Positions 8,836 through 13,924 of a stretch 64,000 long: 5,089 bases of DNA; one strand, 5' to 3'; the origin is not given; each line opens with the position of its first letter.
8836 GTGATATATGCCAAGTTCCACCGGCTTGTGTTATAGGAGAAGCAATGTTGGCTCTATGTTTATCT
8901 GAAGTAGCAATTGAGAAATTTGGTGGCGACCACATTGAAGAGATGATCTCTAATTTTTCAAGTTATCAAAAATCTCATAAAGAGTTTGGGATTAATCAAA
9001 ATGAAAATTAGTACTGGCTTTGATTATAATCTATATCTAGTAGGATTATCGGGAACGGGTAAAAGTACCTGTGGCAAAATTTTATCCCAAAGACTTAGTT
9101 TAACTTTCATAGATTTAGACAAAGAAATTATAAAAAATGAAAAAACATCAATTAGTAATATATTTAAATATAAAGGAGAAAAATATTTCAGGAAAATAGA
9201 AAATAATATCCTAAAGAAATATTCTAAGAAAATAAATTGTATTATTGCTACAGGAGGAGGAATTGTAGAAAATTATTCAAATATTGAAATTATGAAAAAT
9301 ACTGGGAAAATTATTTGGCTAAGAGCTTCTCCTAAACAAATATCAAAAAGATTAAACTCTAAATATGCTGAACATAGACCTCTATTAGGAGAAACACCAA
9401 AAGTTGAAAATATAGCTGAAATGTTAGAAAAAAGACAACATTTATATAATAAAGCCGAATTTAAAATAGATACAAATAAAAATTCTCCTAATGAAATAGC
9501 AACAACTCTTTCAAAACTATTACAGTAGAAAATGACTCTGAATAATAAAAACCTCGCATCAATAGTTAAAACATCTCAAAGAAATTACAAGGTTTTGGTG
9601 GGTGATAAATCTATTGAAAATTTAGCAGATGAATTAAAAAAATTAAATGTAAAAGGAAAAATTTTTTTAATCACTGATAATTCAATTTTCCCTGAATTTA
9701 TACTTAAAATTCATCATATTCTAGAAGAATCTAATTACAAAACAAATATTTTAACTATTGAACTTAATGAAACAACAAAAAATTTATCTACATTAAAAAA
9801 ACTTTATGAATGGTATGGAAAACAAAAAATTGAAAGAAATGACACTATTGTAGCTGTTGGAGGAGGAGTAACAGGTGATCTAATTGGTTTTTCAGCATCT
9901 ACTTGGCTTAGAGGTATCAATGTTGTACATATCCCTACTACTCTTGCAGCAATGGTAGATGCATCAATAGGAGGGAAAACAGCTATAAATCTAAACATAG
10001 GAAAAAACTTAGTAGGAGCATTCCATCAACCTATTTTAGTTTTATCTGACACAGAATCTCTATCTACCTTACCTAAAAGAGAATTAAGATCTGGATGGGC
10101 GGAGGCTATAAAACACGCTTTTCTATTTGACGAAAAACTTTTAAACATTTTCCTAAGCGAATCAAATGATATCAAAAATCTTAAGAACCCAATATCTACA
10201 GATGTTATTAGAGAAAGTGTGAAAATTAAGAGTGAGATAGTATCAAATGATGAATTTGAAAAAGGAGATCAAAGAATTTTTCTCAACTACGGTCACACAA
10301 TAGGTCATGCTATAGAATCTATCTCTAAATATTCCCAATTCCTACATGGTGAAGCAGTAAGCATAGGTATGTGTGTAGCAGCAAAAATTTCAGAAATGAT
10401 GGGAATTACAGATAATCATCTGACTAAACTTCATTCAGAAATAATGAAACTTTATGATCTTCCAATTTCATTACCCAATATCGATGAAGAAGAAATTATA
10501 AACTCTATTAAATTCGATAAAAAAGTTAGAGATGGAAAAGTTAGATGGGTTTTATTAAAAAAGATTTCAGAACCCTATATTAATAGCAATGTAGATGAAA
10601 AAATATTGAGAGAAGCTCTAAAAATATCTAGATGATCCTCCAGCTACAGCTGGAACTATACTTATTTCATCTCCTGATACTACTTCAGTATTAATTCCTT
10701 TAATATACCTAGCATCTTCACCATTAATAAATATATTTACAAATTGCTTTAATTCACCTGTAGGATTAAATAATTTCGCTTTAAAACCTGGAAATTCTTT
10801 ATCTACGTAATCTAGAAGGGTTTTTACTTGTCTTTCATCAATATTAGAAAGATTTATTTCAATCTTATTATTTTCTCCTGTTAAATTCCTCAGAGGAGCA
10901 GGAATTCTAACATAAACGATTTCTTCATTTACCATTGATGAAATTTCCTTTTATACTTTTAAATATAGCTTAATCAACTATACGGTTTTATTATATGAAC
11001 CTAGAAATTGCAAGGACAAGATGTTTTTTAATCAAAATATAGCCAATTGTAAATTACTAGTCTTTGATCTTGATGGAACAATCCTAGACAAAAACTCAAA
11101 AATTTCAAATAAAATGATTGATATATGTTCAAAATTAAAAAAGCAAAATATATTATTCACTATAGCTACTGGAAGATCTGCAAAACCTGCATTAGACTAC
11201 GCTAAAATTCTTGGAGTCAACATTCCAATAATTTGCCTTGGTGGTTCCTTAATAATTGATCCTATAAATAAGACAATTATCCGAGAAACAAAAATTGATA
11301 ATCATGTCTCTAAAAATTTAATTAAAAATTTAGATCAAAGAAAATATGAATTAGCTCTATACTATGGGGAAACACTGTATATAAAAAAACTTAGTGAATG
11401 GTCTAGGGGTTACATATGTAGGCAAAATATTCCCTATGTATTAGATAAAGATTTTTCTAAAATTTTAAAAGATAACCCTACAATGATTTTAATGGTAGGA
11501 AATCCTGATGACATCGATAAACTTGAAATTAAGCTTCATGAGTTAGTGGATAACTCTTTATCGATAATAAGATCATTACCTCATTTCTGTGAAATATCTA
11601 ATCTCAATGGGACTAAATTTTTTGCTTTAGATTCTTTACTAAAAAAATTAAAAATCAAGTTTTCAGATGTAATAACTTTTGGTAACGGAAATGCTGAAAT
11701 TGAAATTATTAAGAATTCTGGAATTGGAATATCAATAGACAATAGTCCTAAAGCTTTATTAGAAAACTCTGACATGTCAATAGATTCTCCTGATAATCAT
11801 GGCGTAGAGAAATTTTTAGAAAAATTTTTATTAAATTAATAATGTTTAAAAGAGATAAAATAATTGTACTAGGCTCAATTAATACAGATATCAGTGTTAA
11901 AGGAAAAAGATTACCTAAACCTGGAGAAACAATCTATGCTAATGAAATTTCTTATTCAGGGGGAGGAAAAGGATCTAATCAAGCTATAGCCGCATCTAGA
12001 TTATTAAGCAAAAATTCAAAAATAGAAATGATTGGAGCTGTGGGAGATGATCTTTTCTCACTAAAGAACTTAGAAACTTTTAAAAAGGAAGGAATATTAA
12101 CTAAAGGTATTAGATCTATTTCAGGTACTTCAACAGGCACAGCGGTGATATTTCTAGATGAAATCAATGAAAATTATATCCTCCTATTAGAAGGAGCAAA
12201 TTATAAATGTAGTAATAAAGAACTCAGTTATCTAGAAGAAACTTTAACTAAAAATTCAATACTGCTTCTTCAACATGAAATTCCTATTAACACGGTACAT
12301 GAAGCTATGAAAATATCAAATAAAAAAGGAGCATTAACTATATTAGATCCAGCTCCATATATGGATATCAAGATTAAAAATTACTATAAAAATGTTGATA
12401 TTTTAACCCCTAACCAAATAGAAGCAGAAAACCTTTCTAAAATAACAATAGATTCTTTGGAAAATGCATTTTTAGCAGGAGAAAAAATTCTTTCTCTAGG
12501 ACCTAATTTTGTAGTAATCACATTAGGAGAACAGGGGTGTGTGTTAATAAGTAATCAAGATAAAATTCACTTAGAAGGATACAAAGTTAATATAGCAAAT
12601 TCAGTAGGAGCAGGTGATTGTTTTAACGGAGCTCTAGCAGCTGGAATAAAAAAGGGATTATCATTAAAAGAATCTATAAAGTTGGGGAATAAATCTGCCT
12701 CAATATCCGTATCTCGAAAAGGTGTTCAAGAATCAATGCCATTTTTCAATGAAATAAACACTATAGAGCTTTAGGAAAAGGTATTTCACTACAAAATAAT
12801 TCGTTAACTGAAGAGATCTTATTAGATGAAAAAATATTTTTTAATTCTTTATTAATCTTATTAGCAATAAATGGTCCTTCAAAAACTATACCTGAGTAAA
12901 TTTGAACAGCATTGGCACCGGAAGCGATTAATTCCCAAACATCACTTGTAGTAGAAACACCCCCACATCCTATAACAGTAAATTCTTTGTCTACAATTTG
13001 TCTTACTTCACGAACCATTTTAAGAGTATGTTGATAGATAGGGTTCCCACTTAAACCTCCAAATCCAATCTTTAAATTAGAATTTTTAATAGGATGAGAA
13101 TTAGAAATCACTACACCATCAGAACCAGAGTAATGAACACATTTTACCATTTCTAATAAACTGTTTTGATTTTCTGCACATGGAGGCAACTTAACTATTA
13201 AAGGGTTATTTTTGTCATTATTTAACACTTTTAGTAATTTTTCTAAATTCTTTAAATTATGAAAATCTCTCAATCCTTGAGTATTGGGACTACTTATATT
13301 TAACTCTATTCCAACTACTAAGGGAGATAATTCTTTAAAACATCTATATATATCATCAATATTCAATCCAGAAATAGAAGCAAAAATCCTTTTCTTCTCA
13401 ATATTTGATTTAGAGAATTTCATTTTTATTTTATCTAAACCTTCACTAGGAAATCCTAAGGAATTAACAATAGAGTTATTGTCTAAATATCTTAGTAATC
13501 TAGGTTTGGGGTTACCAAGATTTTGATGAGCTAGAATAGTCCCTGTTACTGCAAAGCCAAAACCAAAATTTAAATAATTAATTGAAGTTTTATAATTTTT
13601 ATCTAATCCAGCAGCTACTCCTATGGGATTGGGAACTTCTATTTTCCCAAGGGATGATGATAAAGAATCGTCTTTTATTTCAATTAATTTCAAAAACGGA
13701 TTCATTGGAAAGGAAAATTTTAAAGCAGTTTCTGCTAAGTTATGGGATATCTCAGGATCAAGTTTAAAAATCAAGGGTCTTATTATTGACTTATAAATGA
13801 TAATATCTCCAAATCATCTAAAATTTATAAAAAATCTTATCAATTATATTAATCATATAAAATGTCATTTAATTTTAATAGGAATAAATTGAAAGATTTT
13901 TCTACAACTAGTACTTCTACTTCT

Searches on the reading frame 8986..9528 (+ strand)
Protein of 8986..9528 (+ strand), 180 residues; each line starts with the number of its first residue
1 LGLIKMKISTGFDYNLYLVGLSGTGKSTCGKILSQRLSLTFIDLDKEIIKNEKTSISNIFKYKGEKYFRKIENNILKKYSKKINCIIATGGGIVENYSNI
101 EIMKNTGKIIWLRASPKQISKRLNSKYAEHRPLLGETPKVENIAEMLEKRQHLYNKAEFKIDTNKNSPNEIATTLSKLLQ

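Call 40: search_protein_families(library=pfam, max_evalue=1e-8, proteins=[window:8986-9528:+])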
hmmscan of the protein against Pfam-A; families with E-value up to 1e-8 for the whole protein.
window:8986-9528:+ (180 aa): 1 family
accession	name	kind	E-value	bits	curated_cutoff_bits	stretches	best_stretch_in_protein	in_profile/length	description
PF01202.28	SKI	-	1.5e-45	155.6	22.1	1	23-177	2-156/159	Shikimate kinase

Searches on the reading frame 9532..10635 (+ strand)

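Call 40: search_protein_families(library=pfam, max_evalue=1e-8, proteins=[window:9532-10635:+])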
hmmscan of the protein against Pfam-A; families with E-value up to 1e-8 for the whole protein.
window:9532-10635:+ (367 aa): 2 families
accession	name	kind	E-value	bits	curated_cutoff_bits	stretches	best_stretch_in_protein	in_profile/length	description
PF01761.26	DHQ_synthase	-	5e-44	149.1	24.2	1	75-186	3-114/115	3-dehydroquinate synthase N-terminal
PF24621.2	DHQS_C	-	7.2e-42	143.2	27.6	1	188-332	1-144/144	3-dehydroquinate synthase C-terminal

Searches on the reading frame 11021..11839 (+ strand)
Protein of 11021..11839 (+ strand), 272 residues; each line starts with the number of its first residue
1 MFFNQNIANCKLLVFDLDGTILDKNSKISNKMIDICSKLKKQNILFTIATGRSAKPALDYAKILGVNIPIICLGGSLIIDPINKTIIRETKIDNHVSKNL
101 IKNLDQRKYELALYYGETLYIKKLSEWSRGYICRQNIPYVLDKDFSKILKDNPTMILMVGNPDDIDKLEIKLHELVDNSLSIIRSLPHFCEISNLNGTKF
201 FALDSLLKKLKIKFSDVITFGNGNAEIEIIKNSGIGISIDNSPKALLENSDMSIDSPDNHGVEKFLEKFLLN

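Call 40: search_protein_families(library=pfam, max_evalue=1e-8, proteins=[window:11021-11839:+])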
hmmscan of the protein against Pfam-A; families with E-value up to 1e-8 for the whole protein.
window:11021-11839:+ (272 aa): 2 families
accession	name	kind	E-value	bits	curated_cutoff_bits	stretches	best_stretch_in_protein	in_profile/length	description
PF08282.18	Hydrolase_3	-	1.1e-49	169.9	20.9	1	13-266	1-255/255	haloacid dehalogenase-like hydrolase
PF05116.19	S6PP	-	2.1e-09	37.8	20.3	0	11-98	3-90/247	Sucrose-6F-phosphate phosphohydrolase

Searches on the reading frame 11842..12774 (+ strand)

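Call 41: search_protein_families(library=pfam, max_evalue=1e-8, proteins=[window:11842-12774:+])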
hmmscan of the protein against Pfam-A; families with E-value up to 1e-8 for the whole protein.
window:11842-12774:+ (310 aa): 2 families
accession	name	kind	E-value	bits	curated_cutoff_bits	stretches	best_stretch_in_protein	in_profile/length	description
PF00294.29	PfkB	-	4.4e-60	204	25.8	1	5-300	2-300/302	pfkB family carbohydrate kinase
PF08543.17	Phos_pyr_kin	-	1.9e-13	50.8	27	1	178-284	113-226/246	Phosphomethylpyrimidine kinase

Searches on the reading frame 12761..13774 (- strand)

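Call 41: search_protein_families(library=pfam, max_evalue=1e-8, proteins=[window:12761-13774:-])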
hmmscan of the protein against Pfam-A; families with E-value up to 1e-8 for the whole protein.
window:12761-13774:- (337 aa): 1 family
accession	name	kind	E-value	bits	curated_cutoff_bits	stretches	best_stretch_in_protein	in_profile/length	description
PF01180.27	DHO_dh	-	1.1e-65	222.1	27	1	38-314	2-290/291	Dihydroorotate dehydrogenase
